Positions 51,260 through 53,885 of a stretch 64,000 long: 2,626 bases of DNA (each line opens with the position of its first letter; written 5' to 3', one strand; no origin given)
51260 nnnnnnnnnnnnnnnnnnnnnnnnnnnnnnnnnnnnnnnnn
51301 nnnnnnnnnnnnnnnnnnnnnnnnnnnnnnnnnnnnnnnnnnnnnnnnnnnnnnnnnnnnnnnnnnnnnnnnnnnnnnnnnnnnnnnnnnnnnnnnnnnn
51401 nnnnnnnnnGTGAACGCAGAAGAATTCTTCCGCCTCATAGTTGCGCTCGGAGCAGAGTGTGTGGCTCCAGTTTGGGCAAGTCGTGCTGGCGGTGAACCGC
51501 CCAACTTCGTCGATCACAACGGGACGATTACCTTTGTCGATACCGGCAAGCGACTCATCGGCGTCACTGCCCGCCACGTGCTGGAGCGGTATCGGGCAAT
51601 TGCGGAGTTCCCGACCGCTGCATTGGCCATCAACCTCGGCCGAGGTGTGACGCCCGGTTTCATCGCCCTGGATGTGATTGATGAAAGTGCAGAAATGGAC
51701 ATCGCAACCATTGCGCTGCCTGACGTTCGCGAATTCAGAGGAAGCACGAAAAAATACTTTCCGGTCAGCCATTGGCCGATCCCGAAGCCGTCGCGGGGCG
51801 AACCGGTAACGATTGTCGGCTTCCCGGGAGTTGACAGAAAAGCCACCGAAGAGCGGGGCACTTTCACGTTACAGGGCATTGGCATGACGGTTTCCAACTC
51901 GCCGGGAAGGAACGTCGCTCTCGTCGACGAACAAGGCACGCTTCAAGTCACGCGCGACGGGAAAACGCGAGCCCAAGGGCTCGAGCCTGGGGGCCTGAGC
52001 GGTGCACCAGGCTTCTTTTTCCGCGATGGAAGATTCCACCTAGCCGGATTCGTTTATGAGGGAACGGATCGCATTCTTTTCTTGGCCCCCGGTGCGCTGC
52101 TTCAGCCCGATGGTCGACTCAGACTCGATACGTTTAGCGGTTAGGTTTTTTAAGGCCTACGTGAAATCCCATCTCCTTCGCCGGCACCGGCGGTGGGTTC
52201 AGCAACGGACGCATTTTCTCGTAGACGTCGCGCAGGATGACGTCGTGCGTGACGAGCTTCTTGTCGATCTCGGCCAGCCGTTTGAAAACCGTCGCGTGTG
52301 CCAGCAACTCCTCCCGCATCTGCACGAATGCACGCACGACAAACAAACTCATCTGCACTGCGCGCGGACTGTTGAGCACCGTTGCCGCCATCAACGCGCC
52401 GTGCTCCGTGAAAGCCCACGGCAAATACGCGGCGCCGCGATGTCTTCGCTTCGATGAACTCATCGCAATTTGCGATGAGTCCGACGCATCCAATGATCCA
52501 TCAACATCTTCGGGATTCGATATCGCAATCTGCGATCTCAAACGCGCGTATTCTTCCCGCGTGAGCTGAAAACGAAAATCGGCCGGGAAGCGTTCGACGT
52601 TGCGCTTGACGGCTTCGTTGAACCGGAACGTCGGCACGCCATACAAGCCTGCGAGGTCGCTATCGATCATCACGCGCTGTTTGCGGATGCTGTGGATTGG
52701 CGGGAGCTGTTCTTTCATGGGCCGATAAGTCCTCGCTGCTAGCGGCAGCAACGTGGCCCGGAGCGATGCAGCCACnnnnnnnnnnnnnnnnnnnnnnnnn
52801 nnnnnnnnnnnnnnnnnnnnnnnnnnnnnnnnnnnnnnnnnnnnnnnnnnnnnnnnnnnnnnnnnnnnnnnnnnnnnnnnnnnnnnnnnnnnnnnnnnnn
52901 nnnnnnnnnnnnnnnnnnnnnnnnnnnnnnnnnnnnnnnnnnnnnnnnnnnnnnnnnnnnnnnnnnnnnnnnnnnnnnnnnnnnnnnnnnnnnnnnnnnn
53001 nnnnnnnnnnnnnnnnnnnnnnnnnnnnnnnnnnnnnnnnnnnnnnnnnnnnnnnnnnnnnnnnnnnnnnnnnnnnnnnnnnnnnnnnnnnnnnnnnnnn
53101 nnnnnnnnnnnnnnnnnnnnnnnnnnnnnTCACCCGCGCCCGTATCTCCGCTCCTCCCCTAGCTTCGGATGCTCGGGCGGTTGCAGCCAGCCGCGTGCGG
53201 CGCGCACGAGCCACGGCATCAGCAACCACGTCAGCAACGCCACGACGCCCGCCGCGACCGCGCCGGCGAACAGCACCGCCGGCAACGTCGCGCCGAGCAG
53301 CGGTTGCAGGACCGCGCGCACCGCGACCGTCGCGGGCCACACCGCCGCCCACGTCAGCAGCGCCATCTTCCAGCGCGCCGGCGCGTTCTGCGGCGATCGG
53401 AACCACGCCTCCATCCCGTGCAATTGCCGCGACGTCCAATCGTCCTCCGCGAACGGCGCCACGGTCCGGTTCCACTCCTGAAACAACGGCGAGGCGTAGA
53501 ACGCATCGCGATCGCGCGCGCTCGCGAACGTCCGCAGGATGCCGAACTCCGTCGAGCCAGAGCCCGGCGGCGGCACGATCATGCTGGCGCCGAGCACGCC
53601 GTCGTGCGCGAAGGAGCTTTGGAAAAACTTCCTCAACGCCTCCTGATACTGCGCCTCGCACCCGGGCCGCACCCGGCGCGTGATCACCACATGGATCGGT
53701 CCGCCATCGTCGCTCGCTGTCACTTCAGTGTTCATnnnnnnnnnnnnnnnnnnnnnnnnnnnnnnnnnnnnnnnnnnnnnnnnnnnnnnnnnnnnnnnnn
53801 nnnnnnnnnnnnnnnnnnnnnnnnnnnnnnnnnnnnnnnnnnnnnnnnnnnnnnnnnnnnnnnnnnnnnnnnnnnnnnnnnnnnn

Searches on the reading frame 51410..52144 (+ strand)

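Call 73: search_protein_families(library=pfam, proteins=[window:51410-52144:+], max_evalue=0.01)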
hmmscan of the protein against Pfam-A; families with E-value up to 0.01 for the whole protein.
window:51410-52144:+ (244 aa): 1 family
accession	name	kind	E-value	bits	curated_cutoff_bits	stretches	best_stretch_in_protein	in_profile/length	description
PF13365.12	Trypsin_2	-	0.0021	19.2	27.6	1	50-152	11-103/144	Trypsin-like peptidase domain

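Call 98: search_protein_families(library=padloc, proteins=[window:51410-52144:+], max_evalue=0.01)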
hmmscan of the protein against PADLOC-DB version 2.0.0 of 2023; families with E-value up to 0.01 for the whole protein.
window:51410-52144:+ (244 aa): 1 family
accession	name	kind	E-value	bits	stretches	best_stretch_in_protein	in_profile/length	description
PDLC03855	LmuA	-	0.0022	15.4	1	52-214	33-169/425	-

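Call 99: search_protein_families(library=phrogs, proteins=[window:51410-52144:+], max_evalue=0.01)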
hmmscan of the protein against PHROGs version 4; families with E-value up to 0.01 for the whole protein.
window:51410-52144:+ (244 aa): 0 families

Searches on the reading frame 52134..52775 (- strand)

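Call 73: search_protein_families(library=pfam, proteins=[window:52134-52775:-], max_evalue=0.01)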
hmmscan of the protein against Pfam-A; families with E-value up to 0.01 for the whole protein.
window:52134-52775:- (213 aa): 1 family
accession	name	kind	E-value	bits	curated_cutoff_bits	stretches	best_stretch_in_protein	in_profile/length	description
PF10543.14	ORF6N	-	4.8e-28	97.7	27.8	1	27-133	3-86/86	ORF6N domain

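Call 98: search_protein_families(library=padloc, proteins=[window:52134-52775:-], max_evalue=0.01)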
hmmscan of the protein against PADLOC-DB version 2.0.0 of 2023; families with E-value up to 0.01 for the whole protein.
window:52134-52775:- (213 aa): 3 families
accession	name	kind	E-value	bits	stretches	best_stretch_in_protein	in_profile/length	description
PDLC04869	PDC-S05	-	4.6e-44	148.9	1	27-179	21-155/306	-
PDLC04856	PDC-S05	-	4.7e-40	135.2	2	27-87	16-76/177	-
PDLC04849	PDC-S05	-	3.2e-28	96.7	1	27-155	14-119/183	-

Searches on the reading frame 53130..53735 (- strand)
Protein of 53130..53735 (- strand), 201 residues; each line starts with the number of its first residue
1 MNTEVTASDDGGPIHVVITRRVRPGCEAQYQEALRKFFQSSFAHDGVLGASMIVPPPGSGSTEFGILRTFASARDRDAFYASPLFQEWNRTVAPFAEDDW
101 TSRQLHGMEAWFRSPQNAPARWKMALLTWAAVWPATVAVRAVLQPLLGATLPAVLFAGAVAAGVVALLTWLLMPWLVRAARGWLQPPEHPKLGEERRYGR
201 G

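Call 73: search_protein_families(library=pfam, proteins=[window:53130-53735:-], max_evalue=0.01)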
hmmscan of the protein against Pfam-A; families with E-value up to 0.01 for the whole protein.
window:53130-53735:- (201 aa): 1 family
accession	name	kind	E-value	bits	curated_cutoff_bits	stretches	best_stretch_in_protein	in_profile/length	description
PF03992.22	ABM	-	2.7e-06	27.9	23.1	1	13-90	1-77/78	Antibiotic biosynthesis monooxygenase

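Call 98: search_protein_families(library=padloc, proteins=[window:53130-53735:-], max_evalue=0.01)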
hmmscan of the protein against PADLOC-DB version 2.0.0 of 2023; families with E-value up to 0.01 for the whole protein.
window:53130-53735:- (201 aa): 0 families

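Call 99: search_protein_families(library=phrogs, proteins=[window:53130-53735:-], max_evalue=0.01)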
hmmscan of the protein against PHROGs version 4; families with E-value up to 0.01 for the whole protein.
window:53130-53735:- (201 aa): 0 families
